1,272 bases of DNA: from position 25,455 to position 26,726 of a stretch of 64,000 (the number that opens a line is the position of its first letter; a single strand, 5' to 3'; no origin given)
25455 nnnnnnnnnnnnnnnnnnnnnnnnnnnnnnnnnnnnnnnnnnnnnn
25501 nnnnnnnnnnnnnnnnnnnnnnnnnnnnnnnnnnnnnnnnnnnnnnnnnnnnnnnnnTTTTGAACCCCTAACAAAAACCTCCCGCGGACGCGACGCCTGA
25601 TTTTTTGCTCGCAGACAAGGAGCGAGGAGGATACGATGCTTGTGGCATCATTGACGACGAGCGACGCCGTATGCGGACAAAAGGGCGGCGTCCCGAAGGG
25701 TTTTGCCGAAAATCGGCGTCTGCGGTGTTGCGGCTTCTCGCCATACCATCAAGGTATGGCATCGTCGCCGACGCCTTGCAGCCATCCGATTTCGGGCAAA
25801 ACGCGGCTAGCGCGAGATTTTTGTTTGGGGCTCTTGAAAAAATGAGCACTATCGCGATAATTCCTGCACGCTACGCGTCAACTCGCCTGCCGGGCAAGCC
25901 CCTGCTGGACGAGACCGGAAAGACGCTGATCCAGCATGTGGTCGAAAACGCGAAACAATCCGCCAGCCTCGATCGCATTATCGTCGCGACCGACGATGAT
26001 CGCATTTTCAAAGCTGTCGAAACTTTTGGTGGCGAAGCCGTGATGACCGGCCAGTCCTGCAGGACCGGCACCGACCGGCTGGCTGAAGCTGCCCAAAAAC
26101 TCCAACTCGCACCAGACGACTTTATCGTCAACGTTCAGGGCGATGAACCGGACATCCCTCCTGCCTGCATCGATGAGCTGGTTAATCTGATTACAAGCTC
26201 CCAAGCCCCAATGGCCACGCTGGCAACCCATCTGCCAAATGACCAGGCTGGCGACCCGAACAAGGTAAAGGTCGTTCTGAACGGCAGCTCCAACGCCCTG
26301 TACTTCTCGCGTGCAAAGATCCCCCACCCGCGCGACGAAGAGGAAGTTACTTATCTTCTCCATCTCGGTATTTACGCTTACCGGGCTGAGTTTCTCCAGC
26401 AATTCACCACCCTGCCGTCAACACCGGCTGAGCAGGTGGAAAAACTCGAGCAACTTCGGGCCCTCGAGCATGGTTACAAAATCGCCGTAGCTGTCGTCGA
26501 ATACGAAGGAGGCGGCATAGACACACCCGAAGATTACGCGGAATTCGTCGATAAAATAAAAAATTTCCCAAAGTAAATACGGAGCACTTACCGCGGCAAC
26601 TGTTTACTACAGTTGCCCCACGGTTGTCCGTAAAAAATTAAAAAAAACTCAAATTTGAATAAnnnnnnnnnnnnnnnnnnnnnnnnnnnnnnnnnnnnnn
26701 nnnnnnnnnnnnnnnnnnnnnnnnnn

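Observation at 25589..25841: Copy B of the structured element abuts the kdsB start codon and creates a spurious 80-aa N-terminal extension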

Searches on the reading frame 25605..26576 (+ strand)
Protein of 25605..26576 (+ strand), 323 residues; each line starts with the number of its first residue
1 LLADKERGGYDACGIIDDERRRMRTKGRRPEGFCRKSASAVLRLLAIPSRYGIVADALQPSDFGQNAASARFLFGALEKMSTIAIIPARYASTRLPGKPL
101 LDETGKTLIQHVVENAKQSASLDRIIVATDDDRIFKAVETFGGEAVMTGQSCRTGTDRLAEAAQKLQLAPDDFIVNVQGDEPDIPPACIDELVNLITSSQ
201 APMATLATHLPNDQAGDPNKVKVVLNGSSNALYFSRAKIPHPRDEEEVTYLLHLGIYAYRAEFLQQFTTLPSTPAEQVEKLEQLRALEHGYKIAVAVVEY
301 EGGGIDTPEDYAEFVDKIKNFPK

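Call 16: find_encoding_contigs(protein=window:25605-26576:+, flank=10000, max_places=10)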
Protein window:25605-26576:+ (323 aa): no gene with exactly this product is on record in the collection.

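Call 34: find_homologous_proteins(query=window:25605-26573:+, max_evalue=1e-10)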
Query window:25605-26573:+ (323 aa): 8000 proteins with E <= 1e-10 among 8000 candidates; the best 120 are listed.
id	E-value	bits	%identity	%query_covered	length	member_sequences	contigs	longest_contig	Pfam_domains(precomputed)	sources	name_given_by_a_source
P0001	1.7e-181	621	100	88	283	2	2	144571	PF12804.14,PF02348.26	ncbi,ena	-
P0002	7.5e-102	359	70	74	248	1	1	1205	PF12804.14,PF02348.26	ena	-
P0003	3.4e-101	357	70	74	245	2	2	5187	PF12804.14,PF02348.26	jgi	jgi:3-deoxy-manno-octulosonate cytidylyltransferase (CMP-KDO synthetase)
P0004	1.4e-100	355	70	74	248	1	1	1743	PF12804.14,PF02348.26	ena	-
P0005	1.4e-100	355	70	74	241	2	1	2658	PF12804.14,PF02348.26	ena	-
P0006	1.5e-99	351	68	74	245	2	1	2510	PF12804.14,PF02348.26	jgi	jgi:3-deoxy-manno-octulosonate cytidylyltransferase (CMP-KDO synthetase)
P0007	6.1e-99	349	68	74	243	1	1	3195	PF12804.14,PF02348.26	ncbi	ncbi:MAG: 3-deoxy-manno-octulosonate cytidylyltransferase [Phycisphaerae bacterium]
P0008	7.2e-99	349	69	75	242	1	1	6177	PF12804.14,PF02348.26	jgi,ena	-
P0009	1.0e-98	349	70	73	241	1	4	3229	PF12804.14,PF02348.26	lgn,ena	-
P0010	2.3e-98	348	68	74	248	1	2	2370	PF12804.14,PF02348.26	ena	-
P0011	2.9e-98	347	69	74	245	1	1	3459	PF12804.14,PF02348.26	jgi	jgi:3-deoxy-manno-octulosonate cytidylyltransferase (CMP-KDO synthetase)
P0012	3.0e-98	347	67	75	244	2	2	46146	PF12804.14,PF02348.26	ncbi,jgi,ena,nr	ncbi:MAG TPA: 3-deoxy-manno-octulosonate cytidylyltransferase [Phycisphaerae bacterium]|nr:3-deoxy-m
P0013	5.2e-98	346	69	74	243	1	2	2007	PF12804.14,PF02348.26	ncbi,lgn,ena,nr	ncbi:MAG: 3-deoxy-manno-octulosonate cytidylyltransferase [Phycisphaerae bacterium]|nr:3-deoxy-manno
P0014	5.3e-98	346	69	75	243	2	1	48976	PF12804.14,PF02348.26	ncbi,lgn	ncbi:MAG: 3-deoxy-manno-octulosonate cytidylyltransferase [Phycisphaerae bacterium]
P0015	5.5e-98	346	69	75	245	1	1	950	PF12804.14,PF02348.26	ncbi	-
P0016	7.4e-98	346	66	74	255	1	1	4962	PF12804.14,PF02348.26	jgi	jgi:3-deoxy-manno-octulosonate cytidylyltransferase (CMP-KDO synthetase)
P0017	7.6e-98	346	68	75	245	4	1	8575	PF12804.14,PF02348.26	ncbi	-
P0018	7.7e-98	346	67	75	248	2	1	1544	PF12804.14,PF02348.26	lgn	-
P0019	1.0e-97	345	69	75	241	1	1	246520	PF12804.14,PF02348.26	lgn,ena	-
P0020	1.4e-97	345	66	75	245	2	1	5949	PF12804.14,PF02348.26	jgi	jgi:3-deoxy-manno-octulosonate cytidylyltransferase (CMP-KDO synthetase)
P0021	1.4e-97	345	68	74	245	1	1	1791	PF12804.14,PF02348.26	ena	-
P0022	1.6e-97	345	68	74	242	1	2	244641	PF12804.14,PF02348.26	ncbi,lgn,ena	-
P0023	2.5e-97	344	68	75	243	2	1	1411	PF12804.14,PF02348.26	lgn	-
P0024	4.4e-97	343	68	75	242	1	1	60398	PF12804.14,PF02348.26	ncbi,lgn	-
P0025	4.7e-97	343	67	75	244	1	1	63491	PF12804.14,PF02348.26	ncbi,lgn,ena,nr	ncbi:MAG TPA: 3-deoxy-manno-octulosonate cytidylyltransferase [Phycisphaerales bacterium]|nr:3-deoxy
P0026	5.6e-97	343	66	74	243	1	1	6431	PF12804.14,PF02348.26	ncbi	ncbi:MAG: 3-deoxy-manno-octulosonate cytidylyltransferase [Phycisphaerae bacterium]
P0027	8.4e-97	342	66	74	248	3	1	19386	PF12804.14,PF02348.26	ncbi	-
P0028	1.1e-96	342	68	75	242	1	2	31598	PF12804.14,PF02348.26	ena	-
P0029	1.2e-96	342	66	74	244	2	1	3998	PF12804.14,PF02348.26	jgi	jgi:3-deoxy-manno-octulosonate cytidylyltransferase (CMP-KDO synthetase)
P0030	1.4e-96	342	69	73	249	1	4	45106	PF12804.14,PF02348.26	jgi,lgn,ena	-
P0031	2.2e-96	341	66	74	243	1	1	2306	PF12804.14,PF02348.26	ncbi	-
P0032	2.3e-96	341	67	75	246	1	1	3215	PF12804.14,PF02348.26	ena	-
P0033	2.5e-96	341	66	74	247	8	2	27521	PF12804.14,PF02348.26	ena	-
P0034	2.7e-96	341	67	74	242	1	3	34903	PF12804.14,PF02348.26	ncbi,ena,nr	ncbi:MAG: 3-deoxy-manno-octulosonate cytidylyltransferase [Phycisphaerae bacterium]|nr:3-deoxy-manno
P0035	2.8e-96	341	66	74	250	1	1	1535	PF12804.14,PF02348.26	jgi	-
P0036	2.8e-96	341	68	75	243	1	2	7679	PF12804.14,PF02348.26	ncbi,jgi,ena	-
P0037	2.9e-96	341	68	73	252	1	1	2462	PF12804.14,PF02348.26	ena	-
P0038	3.2e-96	341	67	74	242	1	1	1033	PF12804.14,PF02348.26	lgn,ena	-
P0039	3.2e-96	340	66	74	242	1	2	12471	PF12804.14,PF02348.26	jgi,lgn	-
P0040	4.1e-96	340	66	74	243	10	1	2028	PF12804.14,PF02348.26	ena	-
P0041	6.4e-96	340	66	75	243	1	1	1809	PF12804.14,PF02348.26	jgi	jgi:3-deoxy-manno-octulosonate cytidylyltransferase (CMP-KDO synthetase)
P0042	7.1e-96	339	69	73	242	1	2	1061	PF12804.14,PF02348.26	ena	-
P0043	7.2e-96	339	67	74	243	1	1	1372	PF12804.14,PF02348.26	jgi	jgi:3-deoxy-manno-octulosonate cytidylyltransferase (CMP-KDO synthetase)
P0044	8.7e-96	339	67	73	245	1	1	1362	PF12804.14,PF02348.26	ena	-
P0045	9.2e-96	339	66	75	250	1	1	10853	PF12804.14,PF02348.26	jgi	-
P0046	1.1e-95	339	66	75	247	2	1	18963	PF12804.14,PF02348.26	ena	-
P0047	1.3e-95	338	67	74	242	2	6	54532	PF12804.14,PF02348.26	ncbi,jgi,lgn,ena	-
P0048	1.4e-95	338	66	74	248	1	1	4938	PF12804.14,PF02348.26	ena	-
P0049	2.0e-95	338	67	74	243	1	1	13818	PF01128.26,PF12804.14,PF02348.26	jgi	jgi:3-deoxy-manno-octulosonate cytidylyltransferase (CMP-KDO synthetase)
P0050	2.1e-95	338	66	74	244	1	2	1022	PF12804.14,PF02348.26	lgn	-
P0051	2.1e-95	338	67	74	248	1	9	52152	PF12804.14,PF02348.26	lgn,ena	-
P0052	2.9e-95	337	65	73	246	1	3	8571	PF12804.14,PF02348.26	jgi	jgi:3-deoxy-manno-octulosonate cytidylyltransferase (CMP-KDO synthetase)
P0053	3.0e-95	337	66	73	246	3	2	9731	PF12804.14,PF02348.26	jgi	jgi:3-deoxy-manno-octulosonate cytidylyltransferase (CMP-KDO synthetase)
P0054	3.6e-95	337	67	75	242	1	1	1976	PF12804.14,PF02348.26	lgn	-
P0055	3.7e-95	337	65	74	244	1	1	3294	PF12804.14,PF02348.26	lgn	-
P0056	7.2e-95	336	66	75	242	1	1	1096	PF12804.14,PF02348.26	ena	-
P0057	7.6e-95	336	67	75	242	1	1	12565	PF12804.14,PF02348.26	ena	-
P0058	1.0e-94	336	66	75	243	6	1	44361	PF12804.14,PF02348.26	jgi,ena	-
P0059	1.1e-94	335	65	73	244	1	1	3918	PF12804.14,PF02348.26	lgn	-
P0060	1.1e-94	335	67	74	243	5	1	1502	PF12804.14,PF02348.26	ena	-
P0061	1.2e-94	335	67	75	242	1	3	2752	PF12804.14,PF02348.26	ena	-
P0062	2.0e-94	335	67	74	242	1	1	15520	PF12804.14,PF02348.26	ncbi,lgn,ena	-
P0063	2.1e-94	335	66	72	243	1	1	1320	PF12804.14,PF02348.26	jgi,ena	-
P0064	2.2e-94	334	66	74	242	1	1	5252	PF01128.26,PF12804.14,PF02348.26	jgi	jgi:3-deoxy-manno-octulosonate cytidylyltransferase (CMP-KDO synthetase)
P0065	2.5e-94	334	65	74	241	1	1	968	PF12804.14,PF02348.26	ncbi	-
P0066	2.7e-94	334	67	74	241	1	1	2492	PF12804.14,PF02348.26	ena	-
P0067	2.7e-94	334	68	74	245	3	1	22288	PF12804.14,PF02348.26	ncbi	-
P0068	4.3e-94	334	66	74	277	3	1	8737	PF12804.14,PF02348.26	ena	-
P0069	5.2e-94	333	66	75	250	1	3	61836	PF12804.14,PF02348.26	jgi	-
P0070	8.4e-94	333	66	75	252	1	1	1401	PF12804.14,PF02348.26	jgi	jgi:3-deoxy-manno-octulosonate cytidylyltransferase (CMP-KDO synthetase)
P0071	8.6e-94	333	67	74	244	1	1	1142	PF12804.14,PF02348.26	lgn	-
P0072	1.1e-93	332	68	73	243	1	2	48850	PF12804.14,PF02348.26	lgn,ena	-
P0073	1.4e-93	332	65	75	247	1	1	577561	PF12804.14,PF02348.26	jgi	jgi:3-deoxy-manno-octulosonate cytidylyltransferase (CMP-KDO synthetase)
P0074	1.8e-93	331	66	75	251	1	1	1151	PF12804.14,PF02348.26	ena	-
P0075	2.0e-93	331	66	75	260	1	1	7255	PF12804.14,PF02348.26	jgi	-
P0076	2.1e-93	331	66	73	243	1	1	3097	PF12804.14,PF02348.26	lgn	-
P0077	2.4e-93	331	65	75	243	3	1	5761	PF12804.14,PF02348.26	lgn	-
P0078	2.6e-93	331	66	75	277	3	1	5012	PF12804.14,PF02348.26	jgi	-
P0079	2.8e-93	331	65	75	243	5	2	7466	PF12804.14,PF02348.26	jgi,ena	-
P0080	2.9e-93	331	67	75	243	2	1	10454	PF12804.14,PF02348.26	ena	-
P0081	3.2e-93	331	66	74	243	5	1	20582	PF12804.14,PF02348.26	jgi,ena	-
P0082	3.3e-93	331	65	74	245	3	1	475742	PF12804.14,PF02348.26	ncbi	ncbi:MAG: 3-deoxy-manno-octulosonate cytidylyltransferase [Phycisphaerae bacterium]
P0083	3.4e-93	331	66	75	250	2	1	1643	PF12804.14,PF02348.26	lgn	-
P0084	4.3e-93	330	64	74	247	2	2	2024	PF12804.14,PF02348.26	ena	-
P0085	6.6e-93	330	67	73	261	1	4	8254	PF12804.14,PF02348.26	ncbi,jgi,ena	-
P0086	6.8e-93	330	66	75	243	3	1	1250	PF12804.14,PF02348.26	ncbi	-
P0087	7.6e-93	329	64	75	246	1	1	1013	PF12804.14,PF02348.26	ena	-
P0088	7.6e-93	329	65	74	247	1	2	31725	PF12804.14,PF02348.26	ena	-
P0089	7.9e-93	329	65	75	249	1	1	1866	PF12804.14,PF02348.26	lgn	-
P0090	8.4e-93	329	67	74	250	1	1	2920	PF12804.14,PF02348.26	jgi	jgi:3-deoxy-manno-octulosonate cytidylyltransferase (CMP-KDO synthetase)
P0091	8.6e-93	329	63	75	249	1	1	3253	PF12804.14,PF02348.26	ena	-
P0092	8.8e-93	329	64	75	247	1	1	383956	PF12804.14,PF02348.26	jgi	jgi:3-deoxy-manno-octulosonate cytidylyltransferase (CMP-KDO synthetase)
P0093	1.1e-92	329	65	74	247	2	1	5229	PF12804.14,PF02348.26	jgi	-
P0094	1.2e-92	329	64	75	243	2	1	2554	PF12804.14,PF02348.26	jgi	jgi:3-deoxy-manno-octulosonate cytidylyltransferase (CMP-KDO synthetase)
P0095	1.7e-92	328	63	75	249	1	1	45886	PF12804.14,PF02348.26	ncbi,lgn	-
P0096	1.7e-92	328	66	75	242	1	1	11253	PF12804.14,PF02348.26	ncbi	-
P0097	2.1e-92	328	66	75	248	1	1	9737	PF12804.14,PF02348.26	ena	-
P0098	3.0e-92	327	64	74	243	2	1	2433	PF12804.14,PF02348.26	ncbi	ncbi:MAG: 3-deoxy-manno-octulosonate cytidylyltransferase [Phycisphaerae bacterium]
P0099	3.5e-92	327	66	74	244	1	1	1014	PF12804.14,PF02348.26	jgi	jgi:3-deoxy-manno-octulosonate cytidylyltransferase (CMP-KDO synthetase)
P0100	3.9e-92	327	64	75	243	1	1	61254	PF12804.14,PF02348.26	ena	-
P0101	4.1e-92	327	65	74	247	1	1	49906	PF12804.14,PF02348.26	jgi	-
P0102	4.9e-92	327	65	73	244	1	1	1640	PF12804.14,PF02348.26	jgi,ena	-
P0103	5.5e-92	327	63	74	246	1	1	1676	PF12804.14,PF02348.26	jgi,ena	-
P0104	5.9e-92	326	66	73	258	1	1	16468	PF12804.14,PF02348.26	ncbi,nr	ncbi:MAG: 3-deoxy-manno-octulosonate cytidylyltransferase [Phycisphaerae bacterium]|nr:3-deoxy-manno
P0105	5.9e-92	326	65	73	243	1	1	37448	PF12804.14,PF02348.26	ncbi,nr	ncbi:MAG: 3-deoxy-manno-octulosonate cytidylyltransferase [Planctomycetes bacterium]|nr:3-deoxy-mann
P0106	6.1e-92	326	63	76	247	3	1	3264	PF12804.14,PF02348.26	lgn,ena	-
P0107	6.6e-92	326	65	76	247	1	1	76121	PF12804.14,PF02348.26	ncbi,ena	-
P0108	7.8e-92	326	65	74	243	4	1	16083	PF12804.14,PF02348.26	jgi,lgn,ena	-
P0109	1.1e-91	326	63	75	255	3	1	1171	PF12804.14,PF02348.26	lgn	-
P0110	1.2e-91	325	65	75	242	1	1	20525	PF12804.14,PF02348.26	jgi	-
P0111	1.2e-91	325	65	74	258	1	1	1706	PF12804.14,PF02348.26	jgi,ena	jgi:3-deoxy-manno-octulosonate cytidylyltransferase (CMP-KDO synthetase)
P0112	1.2e-91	325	65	75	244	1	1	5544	PF12804.14,PF02348.26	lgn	-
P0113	1.3e-91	325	65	76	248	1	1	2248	PF12804.14,PF02348.26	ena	-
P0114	1.3e-91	325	65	74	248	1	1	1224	PF12804.14,PF02348.26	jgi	jgi:3-deoxy-manno-octulosonate cytidylyltransferase (CMP-KDO synthetase)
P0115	1.4e-91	325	66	74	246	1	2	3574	PF12804.14,PF02348.26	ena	-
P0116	1.4e-91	325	65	76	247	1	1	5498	PF12804.14,PF02348.26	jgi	jgi:3-deoxy-manno-octulosonate cytidylyltransferase (CMP-KDO synthetase)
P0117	1.5e-91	325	67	72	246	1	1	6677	PF12804.14,PF02348.26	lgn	-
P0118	1.6e-91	325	65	74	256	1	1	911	PF12804.14,PF02348.26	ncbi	-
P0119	1.7e-91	325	66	75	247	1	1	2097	PF12804.14,PF02348.26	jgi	-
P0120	1.7e-91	325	65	74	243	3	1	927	PF12804.14,PF02348.26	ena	-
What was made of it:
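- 119 of 119 non-self homologues are 241-277 aa and cover only the C-terminal 72-76% of the ORF (call 34).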

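Call 36: find_encoding_contigs(protein=P0019, flank=3000, max_places=2)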
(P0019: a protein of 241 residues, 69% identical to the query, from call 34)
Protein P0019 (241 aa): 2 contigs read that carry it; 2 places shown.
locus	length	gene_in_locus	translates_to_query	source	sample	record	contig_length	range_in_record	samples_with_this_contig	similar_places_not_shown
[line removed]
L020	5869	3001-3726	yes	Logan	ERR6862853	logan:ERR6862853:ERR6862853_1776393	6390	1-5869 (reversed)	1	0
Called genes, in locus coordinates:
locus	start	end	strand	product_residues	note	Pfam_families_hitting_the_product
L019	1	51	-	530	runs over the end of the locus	-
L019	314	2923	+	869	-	PF02018:CBM_4_9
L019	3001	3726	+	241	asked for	PF02348:CTP_transf_3, PF12804:NTP_transf_3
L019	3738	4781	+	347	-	PF01408:GFO_IDH_MocA, PF22725:GFO_IDH_MocA_C3, PF02894:GFO_IDH_MocA_C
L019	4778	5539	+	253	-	PF01261:AP_endonuc_2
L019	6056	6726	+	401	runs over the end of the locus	PF00009:GTP_EFTU, PF03144:GTP_EFTU_D2, PF03143:GTP_EFTU_D3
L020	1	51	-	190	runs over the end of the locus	?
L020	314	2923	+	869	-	PF02018:CBM_4_9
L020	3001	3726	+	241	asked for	PF02348:CTP_transf_3, PF12804:NTP_transf_3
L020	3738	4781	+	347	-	PF01408:GFO_IDH_MocA, PF22725:GFO_IDH_MocA_C3, PF02894:GFO_IDH_MocA_C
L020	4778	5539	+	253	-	PF01261:AP_endonuc_2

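Call 37: find_encoding_contigs(protein=P0003, flank=3000, max_places=2)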
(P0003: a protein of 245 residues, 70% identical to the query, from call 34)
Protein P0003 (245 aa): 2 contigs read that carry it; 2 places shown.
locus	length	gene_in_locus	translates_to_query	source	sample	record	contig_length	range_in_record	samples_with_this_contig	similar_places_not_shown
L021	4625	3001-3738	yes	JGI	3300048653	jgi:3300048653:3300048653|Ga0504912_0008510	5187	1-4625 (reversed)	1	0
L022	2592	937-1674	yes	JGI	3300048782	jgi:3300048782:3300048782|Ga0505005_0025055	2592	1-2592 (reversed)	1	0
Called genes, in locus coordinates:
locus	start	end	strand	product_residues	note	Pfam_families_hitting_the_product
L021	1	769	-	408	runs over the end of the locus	PF01408:GFO_IDH_MocA, PF22725:GFO_IDH_MocA_C3 (weak)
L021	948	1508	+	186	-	PF08207:EFP_N, PF01132:EFP, PF09285:Elong-fact-P_C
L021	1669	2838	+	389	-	PF22244:GCE_fung (faint)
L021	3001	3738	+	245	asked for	PF02348:CTP_transf_3, PF12804:NTP_transf_3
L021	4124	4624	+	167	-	?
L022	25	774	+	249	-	PF22244:GCE_fung (faint)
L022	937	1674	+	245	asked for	PF02348:CTP_transf_3, PF12804:NTP_transf_3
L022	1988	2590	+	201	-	?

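Call 38: find_encoding_contigs(protein=P0001, flank=1000, max_places=4)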
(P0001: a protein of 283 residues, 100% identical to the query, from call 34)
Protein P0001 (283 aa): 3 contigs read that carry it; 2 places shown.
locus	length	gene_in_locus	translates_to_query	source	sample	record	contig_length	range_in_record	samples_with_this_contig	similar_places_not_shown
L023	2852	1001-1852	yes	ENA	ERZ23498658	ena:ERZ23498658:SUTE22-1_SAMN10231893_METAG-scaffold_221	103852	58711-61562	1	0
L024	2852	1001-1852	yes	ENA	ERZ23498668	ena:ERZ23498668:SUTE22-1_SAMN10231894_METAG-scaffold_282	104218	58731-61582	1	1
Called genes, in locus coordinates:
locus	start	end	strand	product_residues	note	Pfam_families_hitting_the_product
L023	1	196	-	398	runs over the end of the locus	PF00245:Alk_phosphatase, PF01676:Metalloenzyme (weak), PF00245:Alk_phosphatase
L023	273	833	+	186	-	PF08207:EFP_N, PF01132:EFP, PF09285:Elong-fact-P_C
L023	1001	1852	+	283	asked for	PF02348:CTP_transf_3, PF12804:NTP_transf_3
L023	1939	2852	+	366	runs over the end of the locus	-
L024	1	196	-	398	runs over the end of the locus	PF00245:Alk_phosphatase, PF01676:Metalloenzyme (weak), PF00245:Alk_phosphatase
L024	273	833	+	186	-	PF08207:EFP_N, PF01132:EFP, PF09285:Elong-fact-P_C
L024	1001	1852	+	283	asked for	PF02348:CTP_transf_3, PF12804:NTP_transf_3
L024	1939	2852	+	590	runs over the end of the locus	PF06418:CTP_synth_N, PF00117:GATase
